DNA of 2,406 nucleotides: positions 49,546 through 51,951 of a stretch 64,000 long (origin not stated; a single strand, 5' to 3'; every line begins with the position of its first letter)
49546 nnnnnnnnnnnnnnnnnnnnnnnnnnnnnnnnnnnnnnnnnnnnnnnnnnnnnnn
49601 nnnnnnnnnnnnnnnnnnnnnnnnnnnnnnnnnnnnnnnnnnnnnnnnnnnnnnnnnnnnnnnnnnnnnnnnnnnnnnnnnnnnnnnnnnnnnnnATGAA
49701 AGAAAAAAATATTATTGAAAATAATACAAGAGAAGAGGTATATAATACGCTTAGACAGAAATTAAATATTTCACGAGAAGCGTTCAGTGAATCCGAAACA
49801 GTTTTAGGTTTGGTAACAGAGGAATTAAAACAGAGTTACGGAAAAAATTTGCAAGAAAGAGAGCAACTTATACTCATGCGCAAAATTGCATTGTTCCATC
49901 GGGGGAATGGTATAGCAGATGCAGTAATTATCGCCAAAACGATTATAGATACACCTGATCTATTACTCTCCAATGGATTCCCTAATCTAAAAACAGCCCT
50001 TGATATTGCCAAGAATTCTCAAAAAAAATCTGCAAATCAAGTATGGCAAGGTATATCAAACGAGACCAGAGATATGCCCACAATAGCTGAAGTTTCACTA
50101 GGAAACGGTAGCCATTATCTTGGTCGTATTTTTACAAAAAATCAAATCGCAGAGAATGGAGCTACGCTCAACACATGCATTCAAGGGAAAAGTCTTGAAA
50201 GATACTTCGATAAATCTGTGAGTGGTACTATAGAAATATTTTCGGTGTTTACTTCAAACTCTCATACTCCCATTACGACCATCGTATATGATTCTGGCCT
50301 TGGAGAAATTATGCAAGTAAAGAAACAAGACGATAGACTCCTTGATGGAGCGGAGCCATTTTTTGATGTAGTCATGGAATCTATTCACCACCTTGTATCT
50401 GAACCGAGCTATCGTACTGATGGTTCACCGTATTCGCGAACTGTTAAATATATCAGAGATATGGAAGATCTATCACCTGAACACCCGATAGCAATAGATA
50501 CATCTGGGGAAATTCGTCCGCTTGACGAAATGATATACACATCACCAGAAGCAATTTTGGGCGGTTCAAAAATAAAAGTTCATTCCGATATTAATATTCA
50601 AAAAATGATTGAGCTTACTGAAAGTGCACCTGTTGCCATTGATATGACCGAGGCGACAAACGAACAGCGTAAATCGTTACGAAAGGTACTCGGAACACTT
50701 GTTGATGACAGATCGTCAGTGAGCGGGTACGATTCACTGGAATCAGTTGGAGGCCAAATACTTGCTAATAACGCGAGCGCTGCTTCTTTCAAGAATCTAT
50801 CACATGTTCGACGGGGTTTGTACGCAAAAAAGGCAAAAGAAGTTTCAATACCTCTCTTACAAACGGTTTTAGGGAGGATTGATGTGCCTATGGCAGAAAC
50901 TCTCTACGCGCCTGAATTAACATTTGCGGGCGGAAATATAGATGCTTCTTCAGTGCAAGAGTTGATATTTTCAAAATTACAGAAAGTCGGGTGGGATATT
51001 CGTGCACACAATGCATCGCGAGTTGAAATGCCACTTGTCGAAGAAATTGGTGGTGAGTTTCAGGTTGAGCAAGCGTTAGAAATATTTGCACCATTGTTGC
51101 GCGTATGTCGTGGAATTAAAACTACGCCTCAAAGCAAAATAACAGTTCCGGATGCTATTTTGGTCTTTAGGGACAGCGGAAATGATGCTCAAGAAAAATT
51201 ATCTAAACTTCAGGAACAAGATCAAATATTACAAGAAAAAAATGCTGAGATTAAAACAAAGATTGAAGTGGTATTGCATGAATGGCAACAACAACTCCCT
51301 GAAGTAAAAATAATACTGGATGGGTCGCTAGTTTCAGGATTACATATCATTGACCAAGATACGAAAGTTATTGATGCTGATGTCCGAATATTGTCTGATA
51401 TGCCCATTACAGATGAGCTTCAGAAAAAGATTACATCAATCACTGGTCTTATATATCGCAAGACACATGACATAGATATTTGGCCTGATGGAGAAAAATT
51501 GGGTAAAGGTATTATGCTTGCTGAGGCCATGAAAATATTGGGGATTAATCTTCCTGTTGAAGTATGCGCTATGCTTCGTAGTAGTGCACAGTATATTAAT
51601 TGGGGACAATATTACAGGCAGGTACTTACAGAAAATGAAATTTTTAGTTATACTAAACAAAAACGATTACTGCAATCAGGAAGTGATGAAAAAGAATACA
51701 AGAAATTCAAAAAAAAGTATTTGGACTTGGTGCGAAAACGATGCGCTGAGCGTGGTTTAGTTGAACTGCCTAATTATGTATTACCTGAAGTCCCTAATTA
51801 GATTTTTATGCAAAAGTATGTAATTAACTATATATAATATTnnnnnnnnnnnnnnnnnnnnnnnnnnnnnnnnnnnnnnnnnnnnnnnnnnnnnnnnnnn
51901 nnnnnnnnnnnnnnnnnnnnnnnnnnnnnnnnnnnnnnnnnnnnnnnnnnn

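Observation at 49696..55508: Three-gene cluster of large multidomain proteins: adenylate-kinase-like P-loop plus HD phosphohydrolase, P-loop plus Nudix-like, and a 701-aa unknown (candidate novel nucleotide or nucleic-acid end-processing or defence system)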

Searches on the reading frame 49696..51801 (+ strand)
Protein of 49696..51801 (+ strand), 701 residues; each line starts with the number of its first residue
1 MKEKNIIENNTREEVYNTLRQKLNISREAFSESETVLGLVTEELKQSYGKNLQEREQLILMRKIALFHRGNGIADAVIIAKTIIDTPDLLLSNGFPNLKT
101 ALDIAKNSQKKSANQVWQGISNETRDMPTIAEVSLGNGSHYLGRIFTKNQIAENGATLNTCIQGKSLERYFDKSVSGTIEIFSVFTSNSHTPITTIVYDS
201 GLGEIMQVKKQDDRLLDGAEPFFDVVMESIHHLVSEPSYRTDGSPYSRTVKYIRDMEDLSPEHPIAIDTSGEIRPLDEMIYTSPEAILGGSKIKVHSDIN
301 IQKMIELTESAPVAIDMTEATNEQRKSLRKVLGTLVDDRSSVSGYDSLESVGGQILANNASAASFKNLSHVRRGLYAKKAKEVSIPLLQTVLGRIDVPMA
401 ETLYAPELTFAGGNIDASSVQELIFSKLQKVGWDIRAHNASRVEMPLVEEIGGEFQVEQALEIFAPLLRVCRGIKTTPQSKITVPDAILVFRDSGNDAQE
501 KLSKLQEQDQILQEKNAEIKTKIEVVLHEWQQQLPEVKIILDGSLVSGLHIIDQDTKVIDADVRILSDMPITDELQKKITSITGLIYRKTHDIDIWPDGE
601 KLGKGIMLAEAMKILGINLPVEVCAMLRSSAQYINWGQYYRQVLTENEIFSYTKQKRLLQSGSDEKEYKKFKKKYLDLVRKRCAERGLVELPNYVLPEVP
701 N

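Call 3: search_protein_families(library=pfam, proteins=[window:49696-51801:+], max_evalue=0.1)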
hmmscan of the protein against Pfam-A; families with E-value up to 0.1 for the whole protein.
window:49696-51801:+ (701 aa): 0 families

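Call 4: search_protein_families(library=ncbifam, proteins=[window:49696-51801:+], max_evalue=0.1)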
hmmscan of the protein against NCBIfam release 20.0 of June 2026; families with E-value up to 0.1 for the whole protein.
window:49696-51801:+ (701 aa): 3 families
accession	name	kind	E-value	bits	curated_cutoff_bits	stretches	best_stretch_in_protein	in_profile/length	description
NF041860.1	silencer_MvaT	exception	0.034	14.3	180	0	497-544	16-61/125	histone-like nucleoid-structuring protein MvaT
NF011572.0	PRK14996.1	equivalog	0.048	13.5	144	1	464-544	60-137/192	TetR family transcriptional regulator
NF041859.1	silencer_MvaTU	equivalog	0.068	13.3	75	0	497-544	16-61/120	histone-like nucleoid-structuring protein, MvaT/MvaU family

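Call 5: search_protein_families(library=padloc, proteins=[window:49696-51801:+], max_evalue=0.1)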
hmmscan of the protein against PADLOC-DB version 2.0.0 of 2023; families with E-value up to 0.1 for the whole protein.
window:49696-51801:+ (701 aa): 0 families

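Call 6: search_protein_families(library=phrogs, proteins=[window:49696-51801:+], max_evalue=0.1)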
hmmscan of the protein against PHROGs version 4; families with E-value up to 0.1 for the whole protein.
window:49696-51801:+ (701 aa): 0 families

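Call 20: find_homologous_proteins(query=window:49696-51801:+)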
Query window:49696-51801:+ (701 aa): 1 proteins with E <= 0.001 among 8000 candidates.
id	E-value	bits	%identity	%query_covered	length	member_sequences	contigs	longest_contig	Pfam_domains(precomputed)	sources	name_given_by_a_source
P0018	0.0e+0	1546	100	100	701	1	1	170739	-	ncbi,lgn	-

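Call 34: search_protein_representatives(protein=window:49696-51801:+)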
Query: 701 residues. Proteins with E-value up to 0.001 (for the whole library): 200; up to 1e-10: 66; up to 1e-30: 11. The best 150 are listed.
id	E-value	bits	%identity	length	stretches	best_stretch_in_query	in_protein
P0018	0.0e+00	1545.6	100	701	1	1-701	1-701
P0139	4.0e-94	332.9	38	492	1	17-481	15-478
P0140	1.8e-84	301.0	37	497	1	10-483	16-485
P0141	3.3e-72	260.4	34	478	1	15-486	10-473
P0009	1.5e-62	228.5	34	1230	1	55-466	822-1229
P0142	2.3e-59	218.0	31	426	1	15-441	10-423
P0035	4.9e-40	154.1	46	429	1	507-693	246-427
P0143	1.5e-39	152.5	45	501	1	517-692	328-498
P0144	6.7e-39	150.4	26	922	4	132-473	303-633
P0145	1.2e-33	133.0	46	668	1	519-690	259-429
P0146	1.9e-33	132.4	27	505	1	125-471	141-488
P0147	1.5e-27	112.9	27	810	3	132-473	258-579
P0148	9.5e-25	103.6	32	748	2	303-468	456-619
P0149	1.1e-24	103.5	27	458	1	3-423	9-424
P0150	9.0e-24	100.4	34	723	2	345-473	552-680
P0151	4.7e-23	98.0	26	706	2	111-473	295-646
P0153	1.8e-20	89.5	36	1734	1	518-690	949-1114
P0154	3.6e-19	85.2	35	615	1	518-690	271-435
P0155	3.7e-19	85.2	38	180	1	516-687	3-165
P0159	1.2e-18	83.4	27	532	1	55-408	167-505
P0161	3.1e-18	82.1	29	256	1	43-259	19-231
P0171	1.2e-15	73.6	37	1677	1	527-696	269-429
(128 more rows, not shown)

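Call 37: search_protein_families(library=pfam, proteins=[P0143, P0145, P0154, P0153, P0171, P0144, P0151, P0159, P0155, P0161], max_evalue=0.01)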
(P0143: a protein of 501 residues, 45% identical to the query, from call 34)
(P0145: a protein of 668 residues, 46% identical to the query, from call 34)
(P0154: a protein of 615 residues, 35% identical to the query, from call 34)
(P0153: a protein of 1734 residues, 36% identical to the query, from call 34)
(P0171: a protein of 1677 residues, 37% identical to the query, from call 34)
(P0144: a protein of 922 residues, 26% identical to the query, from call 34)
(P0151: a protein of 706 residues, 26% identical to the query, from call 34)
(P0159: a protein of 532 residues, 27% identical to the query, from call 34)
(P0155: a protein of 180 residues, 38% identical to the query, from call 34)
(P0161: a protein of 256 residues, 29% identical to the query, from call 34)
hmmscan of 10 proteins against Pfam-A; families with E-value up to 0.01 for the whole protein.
P0143 (501 aa): 0 families

P0145 (668 aa): 2 families
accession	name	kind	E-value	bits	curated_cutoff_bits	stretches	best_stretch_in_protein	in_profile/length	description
PF09620.15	Cas_csx3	-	3.4e-09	36.9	21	1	606-666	19-77/78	CRISPR-associated protein (Cas_csx3)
PF16632.10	Caskin-tail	-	0.0031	18.3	35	0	615-640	30-55/63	C-terminal region of Caskin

P0154 (615 aa): 1 family
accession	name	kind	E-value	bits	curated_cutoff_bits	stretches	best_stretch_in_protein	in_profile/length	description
PF07927.17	HicA_toxin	-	5.5e-15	55.7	27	1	457-509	3-57/58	HicA toxin of bacterial toxin-antitoxin,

P0153 (1734 aa): 1 family
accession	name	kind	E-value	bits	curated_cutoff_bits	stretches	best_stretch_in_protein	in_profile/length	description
PF13392.12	HNH_3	-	0.0042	17.1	24.8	0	43-62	17-36/46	HNH endonuclease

P0171 (1677 aa): 2 families
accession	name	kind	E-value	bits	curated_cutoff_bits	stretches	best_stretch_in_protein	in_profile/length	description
PF19058.5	DUF5754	-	1.1e-14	54.6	27.4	1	49-101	1-49/49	Family of unknown function (DUF5754)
PF05013.17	FGase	-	0.0037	17.9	28.9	0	621-712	114-214/219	N-formylglutamate amidohydrolase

P0144 (922 aa): 1 family
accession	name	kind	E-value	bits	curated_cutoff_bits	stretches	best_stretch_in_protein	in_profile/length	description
PF14284.11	PcfJ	-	1e-07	32.3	25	1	279-377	31-131/147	PcfJ-like protein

P0151 (706 aa): 1 family
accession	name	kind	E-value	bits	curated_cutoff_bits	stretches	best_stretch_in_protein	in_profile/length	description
PF14284.11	PcfJ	-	7.5e-05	23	25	1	317-395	58-135/147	PcfJ-like protein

P0159 (532 aa): 2 families
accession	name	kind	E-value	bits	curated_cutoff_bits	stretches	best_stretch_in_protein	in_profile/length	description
PF14284.11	PcfJ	-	9e-11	42.2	25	1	214-323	29-140/147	PcfJ-like protein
PF20869.2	FAM186A_PQQAQ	-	0.0054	16.8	45.7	0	160-176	19-35/42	FAM186A, PQQAQ repeat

P0155 (180 aa): 0 families

P0161 (256 aa): 1 family
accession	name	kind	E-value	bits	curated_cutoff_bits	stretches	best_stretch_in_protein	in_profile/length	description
PF14284.11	PcfJ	-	5.6e-09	36.4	25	1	93-186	55-136/147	PcfJ-like protein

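Call 94: predict_structure(alignment_id=A6)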
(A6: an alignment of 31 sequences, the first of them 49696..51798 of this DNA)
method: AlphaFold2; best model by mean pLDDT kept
length: 701 residues; sequences in the alignment: 31
mean_pLDDT: 73.6   pTM: 0.42
mean pLDDT of the five models: 73.6, 73.1, 72.9, 72.6, 71.4
residues with pLDDT >= 90: 341; 70-90: 104; 50-70: 67; < 50: 189
segments of 3 or more residues with pLDDT < 50: 265-267, 271-273, 279-297, 335-418, 432-495, 694-701
pLDDT, mean of each block of 10 residues (from residue 1): 73 93 95 96 94 96 95 90 95 90 87 80 80 95 94 96 94 92 97 97 94 92 96 90 83 79 53 52 39 48 57 52 64 43 28 26 29 31 36 33 30 40 54 36 26 34 42 33 31 53 82 93 98 98 96 94 97 98 98 82 88 97 97 94 92 91 90 94 92 50 39
secondary structure, 60 per line:
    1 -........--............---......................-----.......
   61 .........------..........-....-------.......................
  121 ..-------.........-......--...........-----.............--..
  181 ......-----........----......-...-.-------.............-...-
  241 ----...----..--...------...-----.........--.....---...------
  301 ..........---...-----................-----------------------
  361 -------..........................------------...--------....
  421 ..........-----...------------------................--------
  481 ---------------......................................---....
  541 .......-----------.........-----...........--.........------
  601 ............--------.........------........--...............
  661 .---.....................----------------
elements in order (helices of 4 or more, strands of 3 or more residues): H2-9 H12-23 H27-48 H54-69 H76-85 H87-90 H98-122 E130-135 E140-145 H148-158 H164-176 E179-186 E192-199 E204-209 H223-235 E237-239 E245-247 E265-267 E273-275 H276-281 H284-288 E292-294 H301-310 E314-316 H322-337 H368-393 H417-430 H457-472 H496-533 E537-542 H543-547 E559-567 H573-583 E586-594 E601-612 E621-629 H636-643 H646-661 H665-685

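Call 127: search_protein_families(library=pfam, proteins=[P0143], max_evalue=0.1)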
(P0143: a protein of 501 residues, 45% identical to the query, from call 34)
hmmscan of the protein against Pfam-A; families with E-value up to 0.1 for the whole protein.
P0143 (501 aa): 0 families
